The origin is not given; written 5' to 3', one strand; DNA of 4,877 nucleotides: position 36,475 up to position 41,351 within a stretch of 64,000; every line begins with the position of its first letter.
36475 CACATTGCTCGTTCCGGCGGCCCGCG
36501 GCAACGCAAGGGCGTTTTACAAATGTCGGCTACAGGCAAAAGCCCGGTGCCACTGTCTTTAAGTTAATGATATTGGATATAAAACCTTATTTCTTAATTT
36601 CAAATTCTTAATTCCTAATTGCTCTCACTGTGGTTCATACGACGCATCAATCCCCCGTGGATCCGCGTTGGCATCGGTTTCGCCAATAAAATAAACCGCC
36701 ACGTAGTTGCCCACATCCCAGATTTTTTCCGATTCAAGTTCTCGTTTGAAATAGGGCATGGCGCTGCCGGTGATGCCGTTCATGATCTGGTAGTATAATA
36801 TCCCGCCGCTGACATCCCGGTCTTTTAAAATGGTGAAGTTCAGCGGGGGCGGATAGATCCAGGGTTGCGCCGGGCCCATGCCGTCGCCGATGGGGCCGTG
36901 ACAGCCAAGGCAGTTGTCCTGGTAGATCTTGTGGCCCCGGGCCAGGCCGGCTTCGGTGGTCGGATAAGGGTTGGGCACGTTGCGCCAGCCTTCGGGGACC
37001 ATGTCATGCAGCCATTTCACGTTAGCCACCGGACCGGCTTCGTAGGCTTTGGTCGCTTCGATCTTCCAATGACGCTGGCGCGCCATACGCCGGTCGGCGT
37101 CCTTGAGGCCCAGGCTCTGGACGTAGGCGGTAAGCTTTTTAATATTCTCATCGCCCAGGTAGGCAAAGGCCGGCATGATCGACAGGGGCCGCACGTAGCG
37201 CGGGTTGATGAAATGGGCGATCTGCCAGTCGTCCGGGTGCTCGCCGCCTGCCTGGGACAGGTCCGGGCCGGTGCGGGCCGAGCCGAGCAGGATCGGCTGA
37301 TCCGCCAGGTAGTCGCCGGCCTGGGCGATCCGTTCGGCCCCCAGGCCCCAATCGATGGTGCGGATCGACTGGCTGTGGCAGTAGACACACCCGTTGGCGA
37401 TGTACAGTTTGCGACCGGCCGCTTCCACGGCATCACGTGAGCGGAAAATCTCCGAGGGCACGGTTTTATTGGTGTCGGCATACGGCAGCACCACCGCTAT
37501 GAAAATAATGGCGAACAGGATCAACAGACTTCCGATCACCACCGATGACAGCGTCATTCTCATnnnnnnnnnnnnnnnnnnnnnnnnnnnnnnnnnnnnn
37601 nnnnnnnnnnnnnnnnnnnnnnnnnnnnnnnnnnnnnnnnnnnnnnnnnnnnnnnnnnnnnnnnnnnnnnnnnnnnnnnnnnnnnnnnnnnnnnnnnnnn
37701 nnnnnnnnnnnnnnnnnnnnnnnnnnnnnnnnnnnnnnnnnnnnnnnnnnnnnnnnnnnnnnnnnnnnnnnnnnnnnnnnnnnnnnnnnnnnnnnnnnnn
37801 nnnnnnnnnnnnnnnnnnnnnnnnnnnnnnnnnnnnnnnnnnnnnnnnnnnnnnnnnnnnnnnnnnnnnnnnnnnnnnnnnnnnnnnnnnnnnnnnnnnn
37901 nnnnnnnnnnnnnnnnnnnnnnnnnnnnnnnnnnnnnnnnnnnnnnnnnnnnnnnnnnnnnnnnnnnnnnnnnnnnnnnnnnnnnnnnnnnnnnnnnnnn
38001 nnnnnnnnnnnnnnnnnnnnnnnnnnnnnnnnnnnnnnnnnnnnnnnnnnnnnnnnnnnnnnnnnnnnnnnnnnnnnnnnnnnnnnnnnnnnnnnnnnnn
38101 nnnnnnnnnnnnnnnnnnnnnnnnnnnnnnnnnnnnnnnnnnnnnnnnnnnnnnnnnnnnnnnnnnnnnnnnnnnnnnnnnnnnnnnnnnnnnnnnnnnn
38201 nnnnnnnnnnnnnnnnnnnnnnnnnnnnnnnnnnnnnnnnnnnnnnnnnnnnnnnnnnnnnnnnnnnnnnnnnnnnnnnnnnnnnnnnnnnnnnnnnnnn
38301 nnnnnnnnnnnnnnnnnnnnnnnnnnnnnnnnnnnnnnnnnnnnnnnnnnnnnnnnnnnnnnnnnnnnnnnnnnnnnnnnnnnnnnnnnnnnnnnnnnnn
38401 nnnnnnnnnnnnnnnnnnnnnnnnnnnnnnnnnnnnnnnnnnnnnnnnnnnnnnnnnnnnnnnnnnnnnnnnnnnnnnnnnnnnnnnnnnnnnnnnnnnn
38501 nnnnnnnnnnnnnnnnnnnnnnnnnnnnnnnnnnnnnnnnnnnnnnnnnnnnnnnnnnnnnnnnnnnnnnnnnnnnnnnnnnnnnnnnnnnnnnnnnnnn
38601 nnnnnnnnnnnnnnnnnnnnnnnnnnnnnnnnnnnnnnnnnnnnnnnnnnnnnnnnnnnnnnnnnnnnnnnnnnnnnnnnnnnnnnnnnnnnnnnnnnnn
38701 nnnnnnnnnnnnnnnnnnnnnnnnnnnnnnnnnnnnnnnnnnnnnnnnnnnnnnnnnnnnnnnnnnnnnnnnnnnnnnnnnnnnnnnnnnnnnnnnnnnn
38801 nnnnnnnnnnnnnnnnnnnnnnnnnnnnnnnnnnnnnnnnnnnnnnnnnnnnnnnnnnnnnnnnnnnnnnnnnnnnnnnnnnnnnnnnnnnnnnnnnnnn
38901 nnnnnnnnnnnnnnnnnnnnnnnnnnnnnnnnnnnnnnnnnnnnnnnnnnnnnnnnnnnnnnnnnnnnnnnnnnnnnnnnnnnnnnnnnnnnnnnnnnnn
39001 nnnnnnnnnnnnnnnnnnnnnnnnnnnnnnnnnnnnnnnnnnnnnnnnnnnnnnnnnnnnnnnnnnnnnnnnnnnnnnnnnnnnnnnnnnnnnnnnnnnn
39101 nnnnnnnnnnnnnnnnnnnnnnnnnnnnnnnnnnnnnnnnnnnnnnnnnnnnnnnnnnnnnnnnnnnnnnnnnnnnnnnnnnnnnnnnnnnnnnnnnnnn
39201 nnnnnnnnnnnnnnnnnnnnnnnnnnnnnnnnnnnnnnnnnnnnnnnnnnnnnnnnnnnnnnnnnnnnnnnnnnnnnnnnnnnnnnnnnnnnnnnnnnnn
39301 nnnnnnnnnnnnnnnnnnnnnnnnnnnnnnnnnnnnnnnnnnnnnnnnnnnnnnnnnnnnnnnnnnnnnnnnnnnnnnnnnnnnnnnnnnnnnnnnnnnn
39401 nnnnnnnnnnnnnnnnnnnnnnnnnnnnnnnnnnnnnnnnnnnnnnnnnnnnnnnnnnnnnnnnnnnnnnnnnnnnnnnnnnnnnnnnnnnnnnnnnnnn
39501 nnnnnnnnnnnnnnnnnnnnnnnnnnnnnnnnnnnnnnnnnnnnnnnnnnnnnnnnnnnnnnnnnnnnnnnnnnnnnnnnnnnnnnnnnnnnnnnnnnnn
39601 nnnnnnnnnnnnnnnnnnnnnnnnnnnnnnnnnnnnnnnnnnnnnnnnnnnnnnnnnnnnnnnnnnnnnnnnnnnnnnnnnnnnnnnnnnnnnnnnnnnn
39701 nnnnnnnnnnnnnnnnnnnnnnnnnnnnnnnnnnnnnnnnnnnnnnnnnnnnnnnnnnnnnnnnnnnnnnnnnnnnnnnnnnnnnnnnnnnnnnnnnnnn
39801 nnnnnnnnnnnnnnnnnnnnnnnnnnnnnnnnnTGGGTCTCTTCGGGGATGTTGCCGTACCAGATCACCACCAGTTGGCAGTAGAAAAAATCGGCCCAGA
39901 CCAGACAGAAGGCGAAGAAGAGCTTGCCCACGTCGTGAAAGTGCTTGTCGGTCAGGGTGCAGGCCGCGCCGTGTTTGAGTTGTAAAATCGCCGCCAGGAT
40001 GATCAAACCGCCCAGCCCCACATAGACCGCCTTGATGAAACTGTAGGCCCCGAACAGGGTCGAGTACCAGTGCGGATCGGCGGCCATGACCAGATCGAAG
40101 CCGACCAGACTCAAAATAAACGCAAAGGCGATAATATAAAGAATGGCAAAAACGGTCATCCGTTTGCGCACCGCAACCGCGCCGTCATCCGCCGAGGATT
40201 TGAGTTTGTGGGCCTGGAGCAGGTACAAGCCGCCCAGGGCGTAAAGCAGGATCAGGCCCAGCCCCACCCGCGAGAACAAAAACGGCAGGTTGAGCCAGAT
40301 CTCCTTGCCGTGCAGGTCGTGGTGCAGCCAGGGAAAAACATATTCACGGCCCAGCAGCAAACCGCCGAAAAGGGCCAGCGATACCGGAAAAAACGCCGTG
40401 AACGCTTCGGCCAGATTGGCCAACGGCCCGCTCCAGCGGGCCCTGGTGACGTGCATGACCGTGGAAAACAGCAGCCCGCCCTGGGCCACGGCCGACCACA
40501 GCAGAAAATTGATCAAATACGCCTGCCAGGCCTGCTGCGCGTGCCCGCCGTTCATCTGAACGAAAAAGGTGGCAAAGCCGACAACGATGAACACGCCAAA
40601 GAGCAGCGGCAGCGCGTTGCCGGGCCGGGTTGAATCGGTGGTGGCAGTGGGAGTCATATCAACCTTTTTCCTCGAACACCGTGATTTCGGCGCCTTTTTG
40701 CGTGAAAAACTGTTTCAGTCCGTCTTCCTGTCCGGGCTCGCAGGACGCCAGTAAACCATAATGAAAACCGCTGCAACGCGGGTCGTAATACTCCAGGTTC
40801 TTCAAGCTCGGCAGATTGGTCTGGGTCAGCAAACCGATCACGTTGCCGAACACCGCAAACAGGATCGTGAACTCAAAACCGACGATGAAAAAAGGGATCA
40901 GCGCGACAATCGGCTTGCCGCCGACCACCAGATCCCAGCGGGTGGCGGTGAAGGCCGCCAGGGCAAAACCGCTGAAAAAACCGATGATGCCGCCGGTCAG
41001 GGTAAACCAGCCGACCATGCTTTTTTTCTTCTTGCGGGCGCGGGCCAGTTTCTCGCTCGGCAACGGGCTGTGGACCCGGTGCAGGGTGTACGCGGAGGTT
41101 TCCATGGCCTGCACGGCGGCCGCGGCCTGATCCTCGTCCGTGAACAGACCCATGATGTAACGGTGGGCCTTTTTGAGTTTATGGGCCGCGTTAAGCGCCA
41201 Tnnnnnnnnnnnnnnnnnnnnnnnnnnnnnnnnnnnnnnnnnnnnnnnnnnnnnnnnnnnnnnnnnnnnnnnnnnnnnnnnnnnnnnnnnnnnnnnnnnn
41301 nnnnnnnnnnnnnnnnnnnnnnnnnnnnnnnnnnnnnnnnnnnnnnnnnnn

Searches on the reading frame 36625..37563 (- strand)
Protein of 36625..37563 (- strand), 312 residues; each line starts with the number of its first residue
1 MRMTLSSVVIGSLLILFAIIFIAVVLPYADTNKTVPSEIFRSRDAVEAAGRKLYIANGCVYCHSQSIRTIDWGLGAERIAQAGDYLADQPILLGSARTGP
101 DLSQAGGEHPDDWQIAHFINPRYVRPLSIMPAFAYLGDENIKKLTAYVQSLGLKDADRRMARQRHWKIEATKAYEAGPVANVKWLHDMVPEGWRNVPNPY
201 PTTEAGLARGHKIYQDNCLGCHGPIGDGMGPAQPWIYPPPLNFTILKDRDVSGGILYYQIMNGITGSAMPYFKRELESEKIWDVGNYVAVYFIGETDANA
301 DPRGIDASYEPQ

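Call 91: search_protein_families(library=pfam, proteins=[window:36625-37563:-], max_evalue=0.001)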
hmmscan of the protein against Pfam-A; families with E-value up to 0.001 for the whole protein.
window:36625-37563:- (312 aa): 3 families
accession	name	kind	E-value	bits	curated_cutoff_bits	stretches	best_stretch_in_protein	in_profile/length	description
PF02433.20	FixO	-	1.1e-30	107.2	29.6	1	14-147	16-151/219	Cytochrome C oxidase, mono-heme subunit/FixO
PF00034.26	Cytochrom_C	-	3.3e-16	60.8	21.3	2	208-288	2-86/90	Cytochrome c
PF13442.11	Cytochrome_CBB3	-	3.3e-16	59.8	27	1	207-288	3-68/68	Cytochrome C oxidase, cbb3-type, subunit III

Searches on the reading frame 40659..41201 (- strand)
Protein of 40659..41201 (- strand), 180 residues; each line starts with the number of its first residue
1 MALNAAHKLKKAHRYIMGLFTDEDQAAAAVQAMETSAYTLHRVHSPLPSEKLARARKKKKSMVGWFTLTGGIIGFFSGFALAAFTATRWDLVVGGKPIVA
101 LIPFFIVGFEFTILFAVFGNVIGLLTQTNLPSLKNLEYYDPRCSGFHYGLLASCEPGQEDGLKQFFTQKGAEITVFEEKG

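Call 91: search_protein_families(library=pfam, proteins=[window:40659-41201:-], max_evalue=0.001)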
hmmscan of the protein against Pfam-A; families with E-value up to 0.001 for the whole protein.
window:40659-41201:- (180 aa): 1 family
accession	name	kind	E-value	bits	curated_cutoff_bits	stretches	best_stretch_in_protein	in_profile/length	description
PF11821.13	ActD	-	9.7e-39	133.2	25.7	1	15-172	2-166/170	Alternative complex III, ActD subunit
